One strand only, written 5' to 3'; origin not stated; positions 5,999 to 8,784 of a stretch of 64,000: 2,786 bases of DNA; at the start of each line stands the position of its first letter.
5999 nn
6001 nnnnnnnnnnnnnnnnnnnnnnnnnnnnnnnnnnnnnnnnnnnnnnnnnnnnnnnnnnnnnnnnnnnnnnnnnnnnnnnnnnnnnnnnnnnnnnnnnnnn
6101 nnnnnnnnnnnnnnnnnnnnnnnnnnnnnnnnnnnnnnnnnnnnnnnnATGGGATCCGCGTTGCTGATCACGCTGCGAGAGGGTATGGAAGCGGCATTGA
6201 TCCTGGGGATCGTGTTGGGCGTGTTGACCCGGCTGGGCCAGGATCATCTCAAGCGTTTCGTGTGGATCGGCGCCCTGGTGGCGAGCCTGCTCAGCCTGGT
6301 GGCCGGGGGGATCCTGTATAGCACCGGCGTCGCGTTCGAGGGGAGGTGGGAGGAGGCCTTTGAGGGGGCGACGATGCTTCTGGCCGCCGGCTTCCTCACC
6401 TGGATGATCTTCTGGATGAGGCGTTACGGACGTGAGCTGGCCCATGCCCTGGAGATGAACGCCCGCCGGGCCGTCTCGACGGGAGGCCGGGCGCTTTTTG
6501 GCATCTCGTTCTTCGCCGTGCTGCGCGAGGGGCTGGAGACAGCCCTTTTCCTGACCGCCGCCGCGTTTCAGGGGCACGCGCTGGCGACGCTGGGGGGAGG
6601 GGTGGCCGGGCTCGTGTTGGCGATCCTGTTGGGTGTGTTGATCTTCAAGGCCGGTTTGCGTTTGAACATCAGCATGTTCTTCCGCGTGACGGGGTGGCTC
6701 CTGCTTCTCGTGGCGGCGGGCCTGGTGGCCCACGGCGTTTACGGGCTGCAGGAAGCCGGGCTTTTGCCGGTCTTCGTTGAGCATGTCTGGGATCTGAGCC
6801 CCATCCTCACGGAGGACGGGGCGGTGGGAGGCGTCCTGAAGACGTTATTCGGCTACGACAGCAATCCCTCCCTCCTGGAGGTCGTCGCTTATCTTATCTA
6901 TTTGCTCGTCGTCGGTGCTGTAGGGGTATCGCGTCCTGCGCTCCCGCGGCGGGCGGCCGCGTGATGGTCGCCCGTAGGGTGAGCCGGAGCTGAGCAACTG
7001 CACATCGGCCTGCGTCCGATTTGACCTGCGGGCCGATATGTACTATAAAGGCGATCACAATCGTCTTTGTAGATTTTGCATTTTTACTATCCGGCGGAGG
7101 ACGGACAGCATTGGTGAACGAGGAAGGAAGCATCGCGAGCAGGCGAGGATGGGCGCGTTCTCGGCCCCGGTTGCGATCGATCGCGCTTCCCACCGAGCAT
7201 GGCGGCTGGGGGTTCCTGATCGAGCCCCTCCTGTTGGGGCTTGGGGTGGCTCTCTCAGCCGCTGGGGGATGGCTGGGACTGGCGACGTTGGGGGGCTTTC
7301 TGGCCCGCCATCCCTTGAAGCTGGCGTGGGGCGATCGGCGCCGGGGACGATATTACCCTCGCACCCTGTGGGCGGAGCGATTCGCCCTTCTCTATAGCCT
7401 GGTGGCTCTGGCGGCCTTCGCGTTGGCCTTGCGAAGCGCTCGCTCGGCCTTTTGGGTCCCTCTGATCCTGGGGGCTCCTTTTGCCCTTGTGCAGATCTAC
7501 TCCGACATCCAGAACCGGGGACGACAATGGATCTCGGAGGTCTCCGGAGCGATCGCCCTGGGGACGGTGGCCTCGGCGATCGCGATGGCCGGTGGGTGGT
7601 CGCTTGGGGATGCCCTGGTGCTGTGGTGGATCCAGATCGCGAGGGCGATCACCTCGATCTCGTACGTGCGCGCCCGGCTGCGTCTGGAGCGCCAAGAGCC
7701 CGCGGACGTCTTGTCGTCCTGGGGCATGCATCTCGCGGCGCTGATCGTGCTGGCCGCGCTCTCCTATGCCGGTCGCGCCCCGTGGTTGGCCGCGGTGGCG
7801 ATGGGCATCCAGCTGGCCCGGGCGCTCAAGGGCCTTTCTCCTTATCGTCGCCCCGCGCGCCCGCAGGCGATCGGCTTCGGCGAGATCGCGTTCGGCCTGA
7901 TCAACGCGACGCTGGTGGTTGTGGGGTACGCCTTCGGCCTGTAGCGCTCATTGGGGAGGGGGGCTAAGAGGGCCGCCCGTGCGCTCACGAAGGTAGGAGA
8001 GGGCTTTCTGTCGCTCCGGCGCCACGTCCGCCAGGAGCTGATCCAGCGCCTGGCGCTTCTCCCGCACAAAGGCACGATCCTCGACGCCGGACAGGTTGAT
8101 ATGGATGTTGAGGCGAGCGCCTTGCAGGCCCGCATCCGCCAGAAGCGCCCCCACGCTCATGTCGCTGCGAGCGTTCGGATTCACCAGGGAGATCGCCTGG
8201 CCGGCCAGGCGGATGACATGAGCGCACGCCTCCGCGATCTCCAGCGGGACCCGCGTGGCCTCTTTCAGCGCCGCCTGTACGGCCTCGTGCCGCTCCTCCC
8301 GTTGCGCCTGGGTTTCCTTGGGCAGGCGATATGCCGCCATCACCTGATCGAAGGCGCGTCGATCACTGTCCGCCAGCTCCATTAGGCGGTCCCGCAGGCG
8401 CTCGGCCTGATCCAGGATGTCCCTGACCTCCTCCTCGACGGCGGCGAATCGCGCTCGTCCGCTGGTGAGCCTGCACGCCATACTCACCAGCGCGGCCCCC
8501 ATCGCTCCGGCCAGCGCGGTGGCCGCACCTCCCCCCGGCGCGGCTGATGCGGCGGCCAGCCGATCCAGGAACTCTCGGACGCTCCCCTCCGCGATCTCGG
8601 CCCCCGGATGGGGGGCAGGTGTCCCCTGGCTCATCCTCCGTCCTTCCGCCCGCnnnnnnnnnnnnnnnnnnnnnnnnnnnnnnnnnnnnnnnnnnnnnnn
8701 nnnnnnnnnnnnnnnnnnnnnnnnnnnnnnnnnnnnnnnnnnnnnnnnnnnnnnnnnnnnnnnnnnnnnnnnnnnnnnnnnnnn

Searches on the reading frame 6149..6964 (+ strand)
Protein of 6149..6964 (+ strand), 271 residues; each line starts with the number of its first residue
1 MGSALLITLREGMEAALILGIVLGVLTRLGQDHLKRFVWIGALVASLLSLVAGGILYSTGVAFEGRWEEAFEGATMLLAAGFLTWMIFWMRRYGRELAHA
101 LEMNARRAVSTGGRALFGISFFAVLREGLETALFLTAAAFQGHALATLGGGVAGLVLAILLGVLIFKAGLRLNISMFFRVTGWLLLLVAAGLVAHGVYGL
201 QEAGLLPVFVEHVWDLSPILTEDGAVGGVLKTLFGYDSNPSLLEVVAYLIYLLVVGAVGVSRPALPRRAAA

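Call 9: search_protein_families(library=pfam, proteins=[window:6149-6964:+])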
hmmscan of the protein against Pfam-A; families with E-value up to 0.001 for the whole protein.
window:6149-6964:+ (271 aa): 1 family
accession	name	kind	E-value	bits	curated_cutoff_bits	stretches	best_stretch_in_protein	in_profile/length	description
PF03239.20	FTR1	-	5.8e-52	177.2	25.3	1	3-256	3-267/284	Iron permease FTR1 family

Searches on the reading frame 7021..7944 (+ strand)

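Call 9: search_protein_families(library=pfam, proteins=[window:7021-7944:+])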
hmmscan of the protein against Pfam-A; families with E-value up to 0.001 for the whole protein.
window:7021-7944:+ (307 aa): 1 family
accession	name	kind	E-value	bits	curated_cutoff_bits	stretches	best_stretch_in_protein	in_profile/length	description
PF14256.11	YwiC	-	9.4e-22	78.1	25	1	56-187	1-125/126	YwiC-like protein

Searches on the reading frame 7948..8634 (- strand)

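Call 9: search_protein_families(library=pfam, proteins=[window:7948-8634:-])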
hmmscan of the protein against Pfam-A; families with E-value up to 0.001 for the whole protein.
window:7948-8634:- (228 aa): 1 family
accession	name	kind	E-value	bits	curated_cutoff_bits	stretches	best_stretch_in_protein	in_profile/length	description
PF04961.17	FTCD_C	-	1.7e-64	217.3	24.5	1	18-198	1-181/182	Formiminotransferase-cyclodeaminase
